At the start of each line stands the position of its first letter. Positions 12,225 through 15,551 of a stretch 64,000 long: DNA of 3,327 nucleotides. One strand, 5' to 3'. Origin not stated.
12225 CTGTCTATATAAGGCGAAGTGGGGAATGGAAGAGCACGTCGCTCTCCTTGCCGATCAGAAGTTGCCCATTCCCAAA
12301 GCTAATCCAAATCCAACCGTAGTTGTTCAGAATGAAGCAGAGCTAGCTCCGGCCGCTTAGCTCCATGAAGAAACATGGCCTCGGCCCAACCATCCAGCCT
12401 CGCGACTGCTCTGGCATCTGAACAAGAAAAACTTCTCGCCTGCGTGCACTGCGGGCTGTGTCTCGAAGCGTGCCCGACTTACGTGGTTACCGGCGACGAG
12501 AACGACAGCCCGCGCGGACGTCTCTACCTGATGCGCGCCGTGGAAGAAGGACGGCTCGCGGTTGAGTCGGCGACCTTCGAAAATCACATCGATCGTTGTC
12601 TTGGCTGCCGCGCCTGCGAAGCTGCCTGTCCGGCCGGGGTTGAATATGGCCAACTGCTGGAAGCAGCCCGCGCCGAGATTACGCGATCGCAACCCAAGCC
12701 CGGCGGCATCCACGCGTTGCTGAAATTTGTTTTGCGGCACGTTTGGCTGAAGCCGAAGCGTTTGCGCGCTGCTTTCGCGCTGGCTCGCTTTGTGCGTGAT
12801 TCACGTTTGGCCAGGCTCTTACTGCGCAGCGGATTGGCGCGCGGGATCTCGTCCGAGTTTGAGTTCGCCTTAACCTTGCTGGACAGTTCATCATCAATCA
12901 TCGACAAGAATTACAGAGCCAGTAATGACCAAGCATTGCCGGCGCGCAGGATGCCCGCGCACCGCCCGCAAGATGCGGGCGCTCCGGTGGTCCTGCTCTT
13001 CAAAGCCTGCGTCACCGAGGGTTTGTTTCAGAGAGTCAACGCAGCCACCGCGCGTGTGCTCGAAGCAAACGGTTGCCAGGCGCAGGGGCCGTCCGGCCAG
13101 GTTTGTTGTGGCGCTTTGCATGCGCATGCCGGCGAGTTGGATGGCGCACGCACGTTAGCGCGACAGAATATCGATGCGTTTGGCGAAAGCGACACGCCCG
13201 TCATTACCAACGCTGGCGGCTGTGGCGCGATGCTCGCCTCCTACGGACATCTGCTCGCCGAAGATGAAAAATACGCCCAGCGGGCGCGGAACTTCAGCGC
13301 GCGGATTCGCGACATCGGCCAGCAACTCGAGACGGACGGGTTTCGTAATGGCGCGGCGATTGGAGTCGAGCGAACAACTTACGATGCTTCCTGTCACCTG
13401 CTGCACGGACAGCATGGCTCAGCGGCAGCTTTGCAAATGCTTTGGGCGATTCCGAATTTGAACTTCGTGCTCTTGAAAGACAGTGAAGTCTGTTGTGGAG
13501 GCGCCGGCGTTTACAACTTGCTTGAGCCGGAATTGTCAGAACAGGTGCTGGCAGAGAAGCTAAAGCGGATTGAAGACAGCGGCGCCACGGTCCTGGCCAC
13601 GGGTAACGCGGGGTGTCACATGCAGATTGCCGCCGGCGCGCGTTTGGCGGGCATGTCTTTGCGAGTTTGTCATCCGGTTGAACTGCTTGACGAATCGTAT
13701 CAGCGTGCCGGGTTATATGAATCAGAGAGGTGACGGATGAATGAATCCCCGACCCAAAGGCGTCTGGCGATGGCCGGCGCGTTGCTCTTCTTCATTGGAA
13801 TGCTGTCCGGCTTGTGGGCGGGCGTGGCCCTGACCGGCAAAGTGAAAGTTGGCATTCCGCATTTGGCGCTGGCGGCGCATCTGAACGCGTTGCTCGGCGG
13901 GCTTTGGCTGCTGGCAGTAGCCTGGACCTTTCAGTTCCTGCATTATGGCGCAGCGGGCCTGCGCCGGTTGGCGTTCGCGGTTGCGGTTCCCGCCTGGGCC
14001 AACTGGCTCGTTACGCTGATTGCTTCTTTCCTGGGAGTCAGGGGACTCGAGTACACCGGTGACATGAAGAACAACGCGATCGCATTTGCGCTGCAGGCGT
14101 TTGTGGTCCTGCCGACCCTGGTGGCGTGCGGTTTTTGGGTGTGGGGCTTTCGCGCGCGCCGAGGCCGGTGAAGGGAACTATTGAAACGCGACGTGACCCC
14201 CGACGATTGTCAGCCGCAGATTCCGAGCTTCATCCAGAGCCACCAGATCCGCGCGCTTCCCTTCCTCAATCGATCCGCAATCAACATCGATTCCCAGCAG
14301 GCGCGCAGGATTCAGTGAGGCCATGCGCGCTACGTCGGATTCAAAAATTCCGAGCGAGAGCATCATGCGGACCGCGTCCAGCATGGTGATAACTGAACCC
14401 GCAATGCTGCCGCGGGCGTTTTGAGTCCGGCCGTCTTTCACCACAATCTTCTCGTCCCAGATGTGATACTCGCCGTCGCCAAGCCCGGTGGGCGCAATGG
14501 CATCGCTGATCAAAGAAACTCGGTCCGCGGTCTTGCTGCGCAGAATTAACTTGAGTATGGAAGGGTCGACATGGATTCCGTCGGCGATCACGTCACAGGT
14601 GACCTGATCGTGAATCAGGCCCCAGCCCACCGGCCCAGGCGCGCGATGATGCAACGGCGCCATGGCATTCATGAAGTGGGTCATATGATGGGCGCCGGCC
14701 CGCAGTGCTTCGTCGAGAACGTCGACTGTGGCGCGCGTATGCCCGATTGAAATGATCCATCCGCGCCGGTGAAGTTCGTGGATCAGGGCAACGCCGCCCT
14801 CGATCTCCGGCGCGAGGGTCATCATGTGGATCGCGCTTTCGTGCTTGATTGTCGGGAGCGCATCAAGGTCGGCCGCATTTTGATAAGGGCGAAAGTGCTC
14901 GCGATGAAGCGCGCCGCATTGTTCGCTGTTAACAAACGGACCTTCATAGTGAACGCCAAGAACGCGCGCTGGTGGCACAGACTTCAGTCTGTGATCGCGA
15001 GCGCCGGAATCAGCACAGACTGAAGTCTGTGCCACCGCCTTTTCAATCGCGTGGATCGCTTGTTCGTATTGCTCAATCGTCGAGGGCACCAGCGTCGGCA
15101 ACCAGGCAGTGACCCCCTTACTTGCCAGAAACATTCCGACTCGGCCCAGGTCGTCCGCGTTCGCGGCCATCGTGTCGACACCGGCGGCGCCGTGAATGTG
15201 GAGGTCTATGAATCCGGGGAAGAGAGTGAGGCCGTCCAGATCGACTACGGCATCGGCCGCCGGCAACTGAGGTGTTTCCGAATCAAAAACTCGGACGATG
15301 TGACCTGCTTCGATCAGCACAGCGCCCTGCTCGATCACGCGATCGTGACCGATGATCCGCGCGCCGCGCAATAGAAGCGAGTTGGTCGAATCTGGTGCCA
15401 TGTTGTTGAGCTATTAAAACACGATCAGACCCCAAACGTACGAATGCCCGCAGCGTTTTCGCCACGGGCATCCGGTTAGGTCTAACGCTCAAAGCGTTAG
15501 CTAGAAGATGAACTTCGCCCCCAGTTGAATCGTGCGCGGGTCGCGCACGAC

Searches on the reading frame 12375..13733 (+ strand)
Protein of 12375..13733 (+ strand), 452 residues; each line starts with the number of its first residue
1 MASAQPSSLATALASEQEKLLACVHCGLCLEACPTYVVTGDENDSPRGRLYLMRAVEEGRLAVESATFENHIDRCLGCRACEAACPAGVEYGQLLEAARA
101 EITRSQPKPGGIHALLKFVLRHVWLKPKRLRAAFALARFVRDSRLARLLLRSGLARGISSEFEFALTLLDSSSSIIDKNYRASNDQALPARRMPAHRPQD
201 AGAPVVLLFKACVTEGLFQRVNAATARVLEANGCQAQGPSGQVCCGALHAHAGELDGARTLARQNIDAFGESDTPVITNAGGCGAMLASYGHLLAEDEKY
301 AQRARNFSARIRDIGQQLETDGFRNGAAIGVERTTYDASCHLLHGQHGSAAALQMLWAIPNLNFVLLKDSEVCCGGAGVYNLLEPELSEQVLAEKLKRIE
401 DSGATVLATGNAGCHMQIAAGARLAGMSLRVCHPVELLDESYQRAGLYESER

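Call 27: search_protein_families(library=pfam, proteins=[window:12375-13733:+], max_evalue=0.00001)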
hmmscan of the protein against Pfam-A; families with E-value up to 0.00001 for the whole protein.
window:12375-13733:+ (452 aa): 11 families
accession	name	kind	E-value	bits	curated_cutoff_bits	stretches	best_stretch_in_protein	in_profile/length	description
PF02754.22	CCG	-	4.8e-28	97.5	20.6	2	206-287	1-84/85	Cysteine-rich domain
PF13183.11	Fer4_8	-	3.7e-13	50.2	27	1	20-89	2-68/68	4Fe-4S dicluster domain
PF12838.12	Fer4_7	-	6e-12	46.3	27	1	23-89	2-52/52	4Fe-4S dicluster domain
PF13534.11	Fer4_17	-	6.9e-11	43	22.2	1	22-89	1-60/61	4Fe-4S dicluster domain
PF13484.11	Fer4_16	-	1e-09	39.5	30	1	23-87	2-65/66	4Fe-4S double cluster binding domain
PF13237.11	Fer4_10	-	2.2e-08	34.4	25.5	1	22-86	8-53/53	4Fe-4S dicluster domain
PF12797.12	Fer4_2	-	3e-08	33.5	24.5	0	73-87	8-22/22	4Fe-4S binding domain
PF00037.32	Fer4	-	1.3e-07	31.5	21.1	0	22-37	7-22/24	4Fe-4S binding domain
PF13187.11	Fer4_9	-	1.8e-07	31.5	27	1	22-88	1-50/52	4Fe-4S dicluster domain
PF12837.12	Fer4_6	-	2.8e-07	30.6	25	0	73-89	7-23/24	4Fe-4S binding domain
PF12800.12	Fer4_4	-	5e-07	29.9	24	0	73-88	2-17/17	4Fe-4S binding domain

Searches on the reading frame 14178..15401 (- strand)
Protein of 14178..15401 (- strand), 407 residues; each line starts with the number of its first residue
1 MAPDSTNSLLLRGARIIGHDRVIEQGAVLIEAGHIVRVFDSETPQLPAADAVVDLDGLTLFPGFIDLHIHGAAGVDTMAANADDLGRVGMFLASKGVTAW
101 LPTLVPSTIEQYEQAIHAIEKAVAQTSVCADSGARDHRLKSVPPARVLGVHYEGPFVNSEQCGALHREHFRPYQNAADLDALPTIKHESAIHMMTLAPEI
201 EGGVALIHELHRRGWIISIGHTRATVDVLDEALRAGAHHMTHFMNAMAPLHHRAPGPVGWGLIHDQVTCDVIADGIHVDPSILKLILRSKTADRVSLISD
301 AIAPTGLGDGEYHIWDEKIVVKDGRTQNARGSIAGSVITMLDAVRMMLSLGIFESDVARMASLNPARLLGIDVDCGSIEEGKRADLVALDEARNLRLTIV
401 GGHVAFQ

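Call 5: search_protein_families(library=pfam, proteins=[window:14178-15401:-], max_evalue=0.001)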
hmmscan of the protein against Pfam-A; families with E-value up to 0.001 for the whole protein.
window:14178-15401:- (407 aa): 2 families
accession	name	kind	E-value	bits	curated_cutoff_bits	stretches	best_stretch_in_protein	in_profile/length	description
PF01979.26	Amidohydro_1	-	1.2e-22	81.1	25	1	59-404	1-344/345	Amidohydrolase family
PF07969.17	Amidohydro_3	-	4e-12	46.8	29.7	2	52-77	2-28/472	Amidohydrolase family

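Call 6: search_protein_families(library=ncbifam, proteins=[window:14178-15401:-], max_evalue=0.001)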
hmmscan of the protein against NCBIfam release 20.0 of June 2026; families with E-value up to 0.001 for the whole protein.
window:14178-15401:- (407 aa): 55 families (the best 25 are shown)
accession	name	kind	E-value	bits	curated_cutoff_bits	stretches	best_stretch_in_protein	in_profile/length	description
TIGR00221.1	nagA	equivalog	7.1e-89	298.4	225.65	1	7-402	3-379/380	N-acetylglucosamine-6-phosphate deacetylase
NF008371.0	PRK11170.1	equivalog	2.5e-61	207.7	483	1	14-404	7-378/382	N-acetylglucosamine-6-phosphate deacetylase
NF011990.0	PRK15446.2-6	subfamily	7.5e-17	61.1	233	2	8-69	2-64/390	alpha-D-ribose 1-methylphosphonate 5-triphosphate diphosphatase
NF051886.1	XaaProDiPepCaul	equivalog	3.1e-15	56.1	500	2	20-74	13-67/398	Xaa-Pro dipeptidase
NF006689.0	PRK09237.1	equivalog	9.1e-14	50.8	371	2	8-100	4-89/383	amidohydrolase/deacetylase family metallohydrolase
TIGR02318.1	phosphono_phnM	equivalog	1.1e-13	50.9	390.55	2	356-400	324-370/376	phosphonate metabolism protein PhnM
NF006549.0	PRK09045.1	equivalog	3.7e-13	48.9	540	2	357-390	346-379/444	TRZ/ATZ family hydrolase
NF011989.0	PRK15446.2-5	equivalog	2.2e-12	46.4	565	1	7-69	2-61/385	alpha-D-ribose 1-methylphosphonate 5-triphosphate diphosphatase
NF005557.0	PRK07228.1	equivalog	6.3e-12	44.9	522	2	12-74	6-68/445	5'-deoxyadenosine deaminase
NF011986.0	PRK15446.2-2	equivalog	4.9e-11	42.1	465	1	9-69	3-62/406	alpha-D-ribose 1-methylphosphonate 5-triphosphate diphosphatase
TIGR03178.1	allantoinase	equivalog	5.7e-11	41.9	357.85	1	9-70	2-59/441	allantoinase AllB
NF011987.0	PRK15446.2-3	subfamily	8.7e-11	41.2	253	2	2-68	5-66/395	alpha-D-ribose 1-methylphosphonate 5-triphosphate diphosphatase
NF006056.0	PRK08204.1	subfamily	2.2e-10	39.9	391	1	7-70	3-66/449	hypothetical protein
NF011984.0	PRK15446.1-5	equivalog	6.3e-10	38.4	260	1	8-68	3-58/379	alpha-D-ribose 1-methylphosphonate 5-triphosphate diphosphatase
NF004701.0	PRK06038.1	equivalog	7.7e-10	38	609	1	6-85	3-78/432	N-ethylammeline chlorohydrolase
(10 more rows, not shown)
